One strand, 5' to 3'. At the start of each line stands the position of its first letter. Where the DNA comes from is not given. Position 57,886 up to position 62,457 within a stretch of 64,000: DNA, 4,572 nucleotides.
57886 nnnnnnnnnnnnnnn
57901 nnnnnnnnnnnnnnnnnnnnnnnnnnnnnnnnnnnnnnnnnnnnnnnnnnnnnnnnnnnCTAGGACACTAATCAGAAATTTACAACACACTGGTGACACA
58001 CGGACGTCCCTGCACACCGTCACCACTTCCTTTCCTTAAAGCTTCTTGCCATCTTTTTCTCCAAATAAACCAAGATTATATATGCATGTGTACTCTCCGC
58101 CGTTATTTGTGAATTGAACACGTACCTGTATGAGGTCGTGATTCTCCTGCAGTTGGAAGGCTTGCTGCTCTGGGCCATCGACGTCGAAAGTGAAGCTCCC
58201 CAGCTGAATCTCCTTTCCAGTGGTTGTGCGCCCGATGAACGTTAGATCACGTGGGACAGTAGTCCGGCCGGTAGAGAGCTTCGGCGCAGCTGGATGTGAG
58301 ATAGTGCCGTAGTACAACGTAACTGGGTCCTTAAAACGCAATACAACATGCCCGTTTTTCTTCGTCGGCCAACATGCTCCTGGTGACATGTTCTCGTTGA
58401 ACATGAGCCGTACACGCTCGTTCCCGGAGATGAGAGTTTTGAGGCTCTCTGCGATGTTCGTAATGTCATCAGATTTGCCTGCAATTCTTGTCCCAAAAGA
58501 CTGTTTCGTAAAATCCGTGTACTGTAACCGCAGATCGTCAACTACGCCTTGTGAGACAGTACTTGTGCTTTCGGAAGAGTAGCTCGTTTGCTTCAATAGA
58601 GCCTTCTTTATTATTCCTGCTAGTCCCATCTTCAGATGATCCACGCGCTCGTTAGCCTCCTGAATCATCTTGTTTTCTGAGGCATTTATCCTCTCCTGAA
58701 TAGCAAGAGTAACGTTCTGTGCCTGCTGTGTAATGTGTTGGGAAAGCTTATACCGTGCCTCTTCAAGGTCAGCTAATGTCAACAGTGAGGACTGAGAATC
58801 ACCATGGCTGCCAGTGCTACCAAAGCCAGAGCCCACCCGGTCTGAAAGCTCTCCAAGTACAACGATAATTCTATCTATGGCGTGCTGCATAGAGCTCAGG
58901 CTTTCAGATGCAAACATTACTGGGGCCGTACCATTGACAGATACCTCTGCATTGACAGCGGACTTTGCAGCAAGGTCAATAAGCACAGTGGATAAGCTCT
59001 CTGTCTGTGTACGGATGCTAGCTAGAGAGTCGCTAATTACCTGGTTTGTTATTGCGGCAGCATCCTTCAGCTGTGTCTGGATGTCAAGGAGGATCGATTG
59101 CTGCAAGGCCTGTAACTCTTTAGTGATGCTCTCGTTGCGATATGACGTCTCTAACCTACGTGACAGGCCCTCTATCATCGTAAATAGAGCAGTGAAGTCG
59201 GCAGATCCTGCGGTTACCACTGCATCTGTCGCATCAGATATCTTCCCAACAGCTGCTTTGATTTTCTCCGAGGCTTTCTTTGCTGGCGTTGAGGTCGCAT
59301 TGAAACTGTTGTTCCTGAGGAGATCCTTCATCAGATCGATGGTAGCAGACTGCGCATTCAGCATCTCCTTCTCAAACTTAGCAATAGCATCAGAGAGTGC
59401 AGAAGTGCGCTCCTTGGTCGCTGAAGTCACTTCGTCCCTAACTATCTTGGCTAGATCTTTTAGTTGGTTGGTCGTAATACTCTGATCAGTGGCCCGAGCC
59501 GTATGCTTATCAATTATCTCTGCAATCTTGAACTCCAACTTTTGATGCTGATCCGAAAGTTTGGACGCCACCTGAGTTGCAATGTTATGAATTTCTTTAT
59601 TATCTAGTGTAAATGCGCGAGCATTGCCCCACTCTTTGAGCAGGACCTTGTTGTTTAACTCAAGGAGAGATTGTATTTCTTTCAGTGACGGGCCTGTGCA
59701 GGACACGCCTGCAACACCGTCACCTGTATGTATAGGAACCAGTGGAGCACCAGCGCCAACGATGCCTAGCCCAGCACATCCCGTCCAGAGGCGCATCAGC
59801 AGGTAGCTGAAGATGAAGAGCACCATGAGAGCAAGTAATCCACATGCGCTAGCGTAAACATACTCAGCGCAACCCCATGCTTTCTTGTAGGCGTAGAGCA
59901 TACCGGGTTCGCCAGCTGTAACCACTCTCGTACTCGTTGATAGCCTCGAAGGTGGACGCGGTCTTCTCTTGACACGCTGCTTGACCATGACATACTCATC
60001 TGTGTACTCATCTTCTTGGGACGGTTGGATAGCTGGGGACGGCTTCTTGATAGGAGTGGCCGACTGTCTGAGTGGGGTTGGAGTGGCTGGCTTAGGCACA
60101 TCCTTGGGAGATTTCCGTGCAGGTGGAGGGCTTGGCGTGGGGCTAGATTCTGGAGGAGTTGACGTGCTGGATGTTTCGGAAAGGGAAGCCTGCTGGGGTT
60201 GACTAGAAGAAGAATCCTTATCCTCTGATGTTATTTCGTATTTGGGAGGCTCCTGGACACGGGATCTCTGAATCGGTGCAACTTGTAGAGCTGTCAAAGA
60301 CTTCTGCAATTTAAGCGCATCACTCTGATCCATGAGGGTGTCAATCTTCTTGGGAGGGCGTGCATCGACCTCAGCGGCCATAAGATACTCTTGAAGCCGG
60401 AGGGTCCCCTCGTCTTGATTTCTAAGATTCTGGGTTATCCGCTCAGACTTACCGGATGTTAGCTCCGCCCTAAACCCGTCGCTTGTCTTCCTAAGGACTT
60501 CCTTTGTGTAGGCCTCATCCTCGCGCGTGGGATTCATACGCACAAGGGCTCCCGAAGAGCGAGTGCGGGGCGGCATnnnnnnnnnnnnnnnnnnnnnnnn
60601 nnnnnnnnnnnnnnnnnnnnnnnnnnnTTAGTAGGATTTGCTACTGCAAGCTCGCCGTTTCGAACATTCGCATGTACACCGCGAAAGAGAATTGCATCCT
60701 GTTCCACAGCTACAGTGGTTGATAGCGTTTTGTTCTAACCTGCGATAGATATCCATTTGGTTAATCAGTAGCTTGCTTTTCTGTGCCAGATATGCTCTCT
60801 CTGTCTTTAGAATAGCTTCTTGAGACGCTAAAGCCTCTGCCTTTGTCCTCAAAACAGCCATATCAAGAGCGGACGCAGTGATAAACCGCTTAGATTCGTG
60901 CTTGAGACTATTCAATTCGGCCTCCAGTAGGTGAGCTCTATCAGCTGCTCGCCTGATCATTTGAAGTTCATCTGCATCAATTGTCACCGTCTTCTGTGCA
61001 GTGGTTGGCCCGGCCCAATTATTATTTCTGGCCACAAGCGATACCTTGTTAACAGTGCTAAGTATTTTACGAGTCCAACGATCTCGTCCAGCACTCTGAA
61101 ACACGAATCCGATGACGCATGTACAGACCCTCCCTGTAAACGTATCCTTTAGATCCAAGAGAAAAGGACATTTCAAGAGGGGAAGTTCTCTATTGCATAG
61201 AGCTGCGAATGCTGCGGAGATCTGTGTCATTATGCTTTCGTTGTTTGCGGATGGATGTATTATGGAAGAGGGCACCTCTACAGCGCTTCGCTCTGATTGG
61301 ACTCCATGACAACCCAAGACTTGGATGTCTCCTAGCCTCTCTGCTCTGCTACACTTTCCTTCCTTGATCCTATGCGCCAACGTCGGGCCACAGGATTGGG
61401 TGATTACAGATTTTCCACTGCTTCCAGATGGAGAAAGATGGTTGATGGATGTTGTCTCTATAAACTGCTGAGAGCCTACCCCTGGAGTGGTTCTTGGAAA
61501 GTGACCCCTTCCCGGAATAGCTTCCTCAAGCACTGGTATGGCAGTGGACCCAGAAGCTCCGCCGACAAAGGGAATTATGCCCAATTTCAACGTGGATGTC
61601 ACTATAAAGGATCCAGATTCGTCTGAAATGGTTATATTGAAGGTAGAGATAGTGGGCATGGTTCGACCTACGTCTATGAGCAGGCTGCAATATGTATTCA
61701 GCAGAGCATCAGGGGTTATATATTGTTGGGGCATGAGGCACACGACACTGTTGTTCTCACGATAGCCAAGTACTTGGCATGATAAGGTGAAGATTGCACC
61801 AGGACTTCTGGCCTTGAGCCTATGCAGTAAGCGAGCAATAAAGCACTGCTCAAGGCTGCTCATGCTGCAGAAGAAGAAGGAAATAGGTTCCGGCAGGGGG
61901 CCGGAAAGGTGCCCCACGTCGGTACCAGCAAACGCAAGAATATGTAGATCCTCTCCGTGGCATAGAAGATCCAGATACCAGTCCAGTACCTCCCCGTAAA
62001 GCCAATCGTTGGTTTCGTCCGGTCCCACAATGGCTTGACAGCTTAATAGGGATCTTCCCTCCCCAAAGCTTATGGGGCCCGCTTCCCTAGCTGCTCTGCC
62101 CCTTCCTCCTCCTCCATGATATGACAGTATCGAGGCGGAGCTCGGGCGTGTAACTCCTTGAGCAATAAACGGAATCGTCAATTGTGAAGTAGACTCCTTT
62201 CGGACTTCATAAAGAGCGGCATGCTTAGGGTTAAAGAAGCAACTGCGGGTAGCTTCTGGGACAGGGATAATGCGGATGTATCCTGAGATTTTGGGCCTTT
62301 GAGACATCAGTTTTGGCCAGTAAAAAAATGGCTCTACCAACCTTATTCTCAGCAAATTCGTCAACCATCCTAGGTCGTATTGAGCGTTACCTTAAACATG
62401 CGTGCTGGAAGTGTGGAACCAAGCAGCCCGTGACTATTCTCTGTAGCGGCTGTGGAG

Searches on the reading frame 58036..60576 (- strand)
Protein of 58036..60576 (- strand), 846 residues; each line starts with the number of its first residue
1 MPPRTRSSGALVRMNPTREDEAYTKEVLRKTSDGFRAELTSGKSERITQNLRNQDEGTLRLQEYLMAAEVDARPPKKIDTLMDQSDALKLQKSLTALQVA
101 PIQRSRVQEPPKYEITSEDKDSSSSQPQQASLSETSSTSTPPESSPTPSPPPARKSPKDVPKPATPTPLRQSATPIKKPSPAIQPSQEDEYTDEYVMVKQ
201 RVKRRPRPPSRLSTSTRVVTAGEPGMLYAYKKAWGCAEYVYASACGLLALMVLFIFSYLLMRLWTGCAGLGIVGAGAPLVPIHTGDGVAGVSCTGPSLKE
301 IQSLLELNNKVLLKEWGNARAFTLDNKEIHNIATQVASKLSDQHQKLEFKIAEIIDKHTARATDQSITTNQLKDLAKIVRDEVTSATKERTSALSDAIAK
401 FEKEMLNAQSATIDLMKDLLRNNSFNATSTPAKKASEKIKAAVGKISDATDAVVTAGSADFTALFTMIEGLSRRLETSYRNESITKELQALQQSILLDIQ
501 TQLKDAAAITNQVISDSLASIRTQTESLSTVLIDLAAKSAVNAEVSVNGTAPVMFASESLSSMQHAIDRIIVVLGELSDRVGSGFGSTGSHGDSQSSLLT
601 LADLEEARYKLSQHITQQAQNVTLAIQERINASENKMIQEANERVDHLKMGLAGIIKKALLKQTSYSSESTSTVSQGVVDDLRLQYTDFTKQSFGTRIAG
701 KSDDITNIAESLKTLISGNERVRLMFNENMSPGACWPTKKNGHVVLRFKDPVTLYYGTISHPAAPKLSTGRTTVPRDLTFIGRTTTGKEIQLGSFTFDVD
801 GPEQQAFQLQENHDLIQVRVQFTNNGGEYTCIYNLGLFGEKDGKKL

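Call 3: search_protein_families(library=pfam, proteins=[window:58036-60576:-], max_evalue=1)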
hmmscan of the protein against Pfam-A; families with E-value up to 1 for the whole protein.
window:58036-60576:- (846 aa): 4 families
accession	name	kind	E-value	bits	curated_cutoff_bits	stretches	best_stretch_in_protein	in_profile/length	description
PF07738.19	Sad1_UNC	-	4.6e-15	56.3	22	1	721-840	7-131/132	Sad1 / UNC-like C-terminal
PF19078.6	Big_12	-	0.086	13.5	27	1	391-452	25-89/102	Bacterial Ig-like domain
PF22360.1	SbsC_spectrin-like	-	0.096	13.9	26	0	24-42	32-50/62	SbsC,spectrin-like repeat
PF00838.24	TCTP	-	0.39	11.4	24.3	0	634-700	31-90/164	Translationally controlled tumour protein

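Call 27: search_protein_families(library=pfam, proteins=[L006:5700-9794:-], max_evalue=0.1)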
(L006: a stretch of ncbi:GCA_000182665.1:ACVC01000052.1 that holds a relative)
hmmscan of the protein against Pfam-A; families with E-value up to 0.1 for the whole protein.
L006:5700-9794:- (1364 aa): 0 families

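Call 48: search_protein_families(library=pfam, proteins=[P0039, P0040, P0041, P0042, P0043], max_evalue=1)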
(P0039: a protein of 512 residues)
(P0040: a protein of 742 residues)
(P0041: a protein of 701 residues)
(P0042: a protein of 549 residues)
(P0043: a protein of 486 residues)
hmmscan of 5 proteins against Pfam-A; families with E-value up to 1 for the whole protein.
P0039 (512 aa): 3 families
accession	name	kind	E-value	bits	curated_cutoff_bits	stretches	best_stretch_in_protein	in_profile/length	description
PF10473.14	CENP-F_leu_zip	-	0.039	14.4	34.5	1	431-504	11-80/140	Leucine-rich repeats of kinetochore protein Cenp-F/LEK1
PF15742.10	DUF4686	-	0.14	11.6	31.3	1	463-503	159-199/384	Domain of unknown function (DUF4686)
PF19454.4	DUF5992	-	0.16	12.4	23.8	1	179-227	53-101/106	Family of unknown function (DUF5992)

P0040 (742 aa): 0 families

P0041 (701 aa): 0 families

P0042 (549 aa): 1 family
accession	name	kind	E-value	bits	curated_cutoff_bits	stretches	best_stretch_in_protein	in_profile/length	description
PF16796.11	Microtub_bd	-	0.51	10.7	27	1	35-97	37-99/155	Microtubule binding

P0043 (486 aa): 1 family
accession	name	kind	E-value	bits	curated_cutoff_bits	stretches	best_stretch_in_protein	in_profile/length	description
PF17383.7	kleA_kleC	-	0.34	11.7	25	1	413-448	34-69/76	Uncharacterized KorC regulated protein A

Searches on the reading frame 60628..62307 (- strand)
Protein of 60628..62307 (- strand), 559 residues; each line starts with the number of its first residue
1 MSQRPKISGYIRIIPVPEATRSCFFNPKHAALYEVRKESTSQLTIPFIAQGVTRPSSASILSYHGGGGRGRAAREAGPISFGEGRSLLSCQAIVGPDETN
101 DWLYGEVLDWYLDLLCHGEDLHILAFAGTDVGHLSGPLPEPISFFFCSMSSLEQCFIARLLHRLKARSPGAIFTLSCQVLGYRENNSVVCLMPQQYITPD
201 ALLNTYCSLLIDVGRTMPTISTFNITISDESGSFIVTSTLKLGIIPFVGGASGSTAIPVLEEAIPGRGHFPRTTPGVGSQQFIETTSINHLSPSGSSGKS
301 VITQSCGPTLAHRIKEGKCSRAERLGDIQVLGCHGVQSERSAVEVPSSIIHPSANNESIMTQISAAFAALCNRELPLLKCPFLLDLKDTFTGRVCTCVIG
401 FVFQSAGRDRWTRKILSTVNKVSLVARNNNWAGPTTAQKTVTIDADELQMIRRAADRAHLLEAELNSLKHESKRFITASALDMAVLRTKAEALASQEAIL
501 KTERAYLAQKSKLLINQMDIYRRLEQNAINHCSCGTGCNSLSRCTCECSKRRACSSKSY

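Call 3: search_protein_families(library=pfam, proteins=[window:60628-62307:-], max_evalue=1)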
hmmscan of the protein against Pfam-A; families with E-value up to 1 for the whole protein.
window:60628-62307:- (559 aa): 1 family
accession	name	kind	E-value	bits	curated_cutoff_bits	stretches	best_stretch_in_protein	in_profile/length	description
PF14943.11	MRP-S26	-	0.03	14.6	27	1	420-486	84-149/168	Mitochondrial ribosome subunit S26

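Call 16: find_homologous_proteins(query=window:60628-62307:-, max_evalue=0.001)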
Query window:60628-62307:- (559 aa): 5 proteins with E <= 0.001 among 8000 candidates.
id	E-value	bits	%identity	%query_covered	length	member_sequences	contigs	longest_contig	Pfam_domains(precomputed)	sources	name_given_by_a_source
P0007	0.0e+0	1271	100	100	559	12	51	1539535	-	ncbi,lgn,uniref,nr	ncbi:hypothetical protein GL50803_0061271 [Giardia duodenalis]|uniref:Uncharacterized protein n=1 Ta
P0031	0.0e+0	1118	88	100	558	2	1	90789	-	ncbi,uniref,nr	ncbi:Hypothetical protein GLP15_2584 [Giardia lamblia P15]|uniref:Uncharacterized protein n=1 Tax=Gi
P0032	1.4e-293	992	78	100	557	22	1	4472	-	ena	-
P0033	6.2e-279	944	73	100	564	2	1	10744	-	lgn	-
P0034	5.6e-275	931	73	100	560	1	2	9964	-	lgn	-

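Call 23: find_encoding_contigs(protein=P0032, flank=5000, max_places=2)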
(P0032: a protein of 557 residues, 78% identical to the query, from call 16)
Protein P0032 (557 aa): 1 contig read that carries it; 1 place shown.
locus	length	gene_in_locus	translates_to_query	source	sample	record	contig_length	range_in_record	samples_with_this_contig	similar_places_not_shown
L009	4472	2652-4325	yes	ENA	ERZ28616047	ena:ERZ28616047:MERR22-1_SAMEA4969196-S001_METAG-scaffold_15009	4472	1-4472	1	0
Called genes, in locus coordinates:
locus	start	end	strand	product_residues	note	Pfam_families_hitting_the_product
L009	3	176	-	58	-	?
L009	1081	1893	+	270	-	-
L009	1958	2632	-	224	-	PF00226:DnaJ (weak), PF07743:HSCB_C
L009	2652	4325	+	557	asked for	-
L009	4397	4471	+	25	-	?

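Call 27: search_protein_families(library=pfam, proteins=[L006:5700-9794:-], max_evalue=0.1)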
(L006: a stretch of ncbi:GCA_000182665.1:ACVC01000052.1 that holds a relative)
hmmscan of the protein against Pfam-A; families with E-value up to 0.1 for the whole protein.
L006:5700-9794:- (1364 aa): 0 families

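Call 48: search_protein_families(library=pfam, proteins=[P0039, P0040, P0041, P0042, P0043], max_evalue=1)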
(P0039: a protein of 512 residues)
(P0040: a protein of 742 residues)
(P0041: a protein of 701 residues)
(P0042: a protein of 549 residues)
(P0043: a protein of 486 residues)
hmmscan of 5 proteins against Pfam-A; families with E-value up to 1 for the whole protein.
P0039 (512 aa): 3 families
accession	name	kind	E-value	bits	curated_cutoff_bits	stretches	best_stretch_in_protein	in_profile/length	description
PF10473.14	CENP-F_leu_zip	-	0.039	14.4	34.5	1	431-504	11-80/140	Leucine-rich repeats of kinetochore protein Cenp-F/LEK1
PF15742.10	DUF4686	-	0.14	11.6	31.3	1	463-503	159-199/384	Domain of unknown function (DUF4686)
PF19454.4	DUF5992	-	0.16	12.4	23.8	1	179-227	53-101/106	Family of unknown function (DUF5992)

P0040 (742 aa): 0 families

P0041 (701 aa): 0 families

P0042 (549 aa): 1 family
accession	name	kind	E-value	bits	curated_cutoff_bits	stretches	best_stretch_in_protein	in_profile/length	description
PF16796.11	Microtub_bd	-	0.51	10.7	27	1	35-97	37-99/155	Microtubule binding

P0043 (486 aa): 1 family
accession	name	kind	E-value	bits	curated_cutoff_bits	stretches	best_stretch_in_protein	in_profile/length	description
PF17383.7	kleA_kleC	-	0.34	11.7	25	1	413-448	34-69/76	Uncharacterized KorC regulated protein A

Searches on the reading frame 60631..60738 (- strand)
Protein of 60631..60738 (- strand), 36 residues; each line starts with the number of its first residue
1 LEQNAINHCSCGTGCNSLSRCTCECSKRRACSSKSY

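Call 67: search_protein_families(library=pfam, proteins=[window:60631-60738:-], max_evalue=10)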
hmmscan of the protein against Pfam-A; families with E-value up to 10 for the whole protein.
seq(36 aa): 1 family
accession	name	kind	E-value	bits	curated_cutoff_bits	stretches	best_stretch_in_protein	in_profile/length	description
PF01078.27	Mg_chelatase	-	5.3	6.8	20.3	1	5-30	155-180/207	Magnesium chelatase, subunit ChlI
